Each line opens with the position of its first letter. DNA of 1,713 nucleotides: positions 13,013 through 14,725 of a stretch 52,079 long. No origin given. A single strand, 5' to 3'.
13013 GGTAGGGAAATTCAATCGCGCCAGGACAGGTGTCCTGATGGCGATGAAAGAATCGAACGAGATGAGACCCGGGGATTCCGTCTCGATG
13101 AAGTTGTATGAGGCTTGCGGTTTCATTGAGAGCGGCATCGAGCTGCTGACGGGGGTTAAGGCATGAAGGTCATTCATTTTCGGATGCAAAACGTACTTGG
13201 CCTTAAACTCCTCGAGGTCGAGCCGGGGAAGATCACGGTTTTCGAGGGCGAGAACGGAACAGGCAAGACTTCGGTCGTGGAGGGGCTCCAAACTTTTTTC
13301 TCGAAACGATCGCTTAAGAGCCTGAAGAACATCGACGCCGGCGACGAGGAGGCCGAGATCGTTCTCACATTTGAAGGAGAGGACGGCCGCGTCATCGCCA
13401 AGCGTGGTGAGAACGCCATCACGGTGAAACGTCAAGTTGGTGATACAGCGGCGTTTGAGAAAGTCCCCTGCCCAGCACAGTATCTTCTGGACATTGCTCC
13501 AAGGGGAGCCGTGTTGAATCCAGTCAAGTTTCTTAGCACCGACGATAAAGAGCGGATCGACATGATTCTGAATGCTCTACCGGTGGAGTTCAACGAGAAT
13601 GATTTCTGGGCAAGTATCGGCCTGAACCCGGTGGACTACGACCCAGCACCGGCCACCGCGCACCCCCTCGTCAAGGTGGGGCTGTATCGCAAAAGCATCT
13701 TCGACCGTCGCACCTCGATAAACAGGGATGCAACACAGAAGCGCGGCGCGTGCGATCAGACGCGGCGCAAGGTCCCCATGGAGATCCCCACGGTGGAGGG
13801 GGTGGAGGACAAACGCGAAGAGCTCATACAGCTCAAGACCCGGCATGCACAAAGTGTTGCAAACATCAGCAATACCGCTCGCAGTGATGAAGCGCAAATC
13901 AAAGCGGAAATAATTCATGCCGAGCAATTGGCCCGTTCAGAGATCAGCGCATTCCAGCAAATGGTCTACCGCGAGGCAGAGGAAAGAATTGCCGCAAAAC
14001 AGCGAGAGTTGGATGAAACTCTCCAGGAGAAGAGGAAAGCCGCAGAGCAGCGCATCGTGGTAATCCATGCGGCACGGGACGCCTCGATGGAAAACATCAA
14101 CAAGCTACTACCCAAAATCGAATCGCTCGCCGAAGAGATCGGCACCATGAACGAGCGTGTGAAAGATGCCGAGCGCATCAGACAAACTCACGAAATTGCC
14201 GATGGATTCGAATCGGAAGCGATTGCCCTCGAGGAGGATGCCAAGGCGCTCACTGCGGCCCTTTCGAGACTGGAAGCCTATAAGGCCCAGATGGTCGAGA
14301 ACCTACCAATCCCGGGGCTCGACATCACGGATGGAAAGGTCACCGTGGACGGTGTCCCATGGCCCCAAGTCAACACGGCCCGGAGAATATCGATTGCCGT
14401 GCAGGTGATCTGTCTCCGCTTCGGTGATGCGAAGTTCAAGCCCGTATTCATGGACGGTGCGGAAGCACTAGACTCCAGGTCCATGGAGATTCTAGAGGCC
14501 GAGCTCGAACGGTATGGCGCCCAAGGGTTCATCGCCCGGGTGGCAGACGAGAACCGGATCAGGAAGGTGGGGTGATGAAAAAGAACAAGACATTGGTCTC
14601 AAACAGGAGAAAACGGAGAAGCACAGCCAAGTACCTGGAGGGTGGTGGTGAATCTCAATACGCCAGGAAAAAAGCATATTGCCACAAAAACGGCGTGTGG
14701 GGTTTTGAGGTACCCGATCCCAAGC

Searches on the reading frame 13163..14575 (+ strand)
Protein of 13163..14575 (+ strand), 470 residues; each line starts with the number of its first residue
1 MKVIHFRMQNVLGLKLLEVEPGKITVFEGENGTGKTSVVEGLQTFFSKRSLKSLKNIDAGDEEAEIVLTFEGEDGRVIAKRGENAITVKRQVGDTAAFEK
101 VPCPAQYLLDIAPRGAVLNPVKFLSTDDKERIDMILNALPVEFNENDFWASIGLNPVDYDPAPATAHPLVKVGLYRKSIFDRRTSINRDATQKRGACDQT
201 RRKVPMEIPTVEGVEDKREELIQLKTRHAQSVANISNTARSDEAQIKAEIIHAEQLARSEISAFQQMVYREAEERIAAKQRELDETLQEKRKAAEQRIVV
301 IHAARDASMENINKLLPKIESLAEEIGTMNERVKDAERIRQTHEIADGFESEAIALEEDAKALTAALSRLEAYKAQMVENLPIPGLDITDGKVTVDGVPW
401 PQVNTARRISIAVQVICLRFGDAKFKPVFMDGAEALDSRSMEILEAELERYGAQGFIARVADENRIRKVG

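Call 51: search_protein_families(library=pfam, proteins=[window:13163-14575:+], max_evalue=0.001)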
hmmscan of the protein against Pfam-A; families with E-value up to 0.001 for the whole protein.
window:13163-14575:+ (470 aa): 2 families
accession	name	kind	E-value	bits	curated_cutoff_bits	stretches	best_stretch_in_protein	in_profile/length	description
PF13476.12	AAA_23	-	1.6e-06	29.3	27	1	7-326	3-200/201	AAA domain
PF13175.12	AAA_15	-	2.2e-05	24.7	32.1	1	2-62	2-65/374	AAA ATPase domain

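Call 114: search_protein_families(library=padloc, proteins=[window:13163-14575:+], max_evalue=0.001)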
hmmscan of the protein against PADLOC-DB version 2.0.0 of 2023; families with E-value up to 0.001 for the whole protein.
window:13163-14575:+ (470 aa): 15 families
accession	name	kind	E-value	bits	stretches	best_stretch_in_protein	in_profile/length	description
PDLC02979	AriA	-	1.6e-07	29.5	1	5-65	5-58/373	-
PDLC00094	GajA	-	1.6e-06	24.9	1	1-49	1-49/569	AAA ATPase domain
PDLC00271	PtuA1|PtuA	-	1.2e-05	23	1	1-49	1-50/421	AAA ATPase domain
PDLC04135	mad3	-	1.4e-05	22.8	1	3-335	2-242/374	mads_3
PDLC04608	PDC-M38A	-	4.4e-05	21.3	1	6-59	8-62/367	-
PDLC00067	GajA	-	4.4e-05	20.1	1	4-50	6-52/604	AAA ATPase domain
PDLC02913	ATPase_I-A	-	6.2e-05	20.3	1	4-50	60-102/508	-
PDLC02914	ATPase-Toprim_I-B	-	0.00012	19.4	1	17-95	20-98/443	-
PDLC03859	LmuB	-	0.00012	19.4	1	18-81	20-81/611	-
PDLC00309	PtuA1|PtuA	-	0.00027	18.1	1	19-81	26-89/413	AAA ATPase domain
PDLC00305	PtuA1|PtuA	-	0.00033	18.1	1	1-71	1-71/392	AAA ATPase domain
PDLC00507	JetC1|JetC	-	0.00033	17.1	0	14-46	14-46/1215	DUF3584 domain; MukB-like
PDLC02915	ATPase-Toprim_I-B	-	0.00045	17.1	1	1-79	1-82/623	-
PDLC00090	GajA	-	0.00061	16.6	1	18-52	20-55/659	AAA ATPase domain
PDLC00278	PtuA1|PtuA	-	0.00073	16.9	1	23-49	24-50/436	AAA ATPase domain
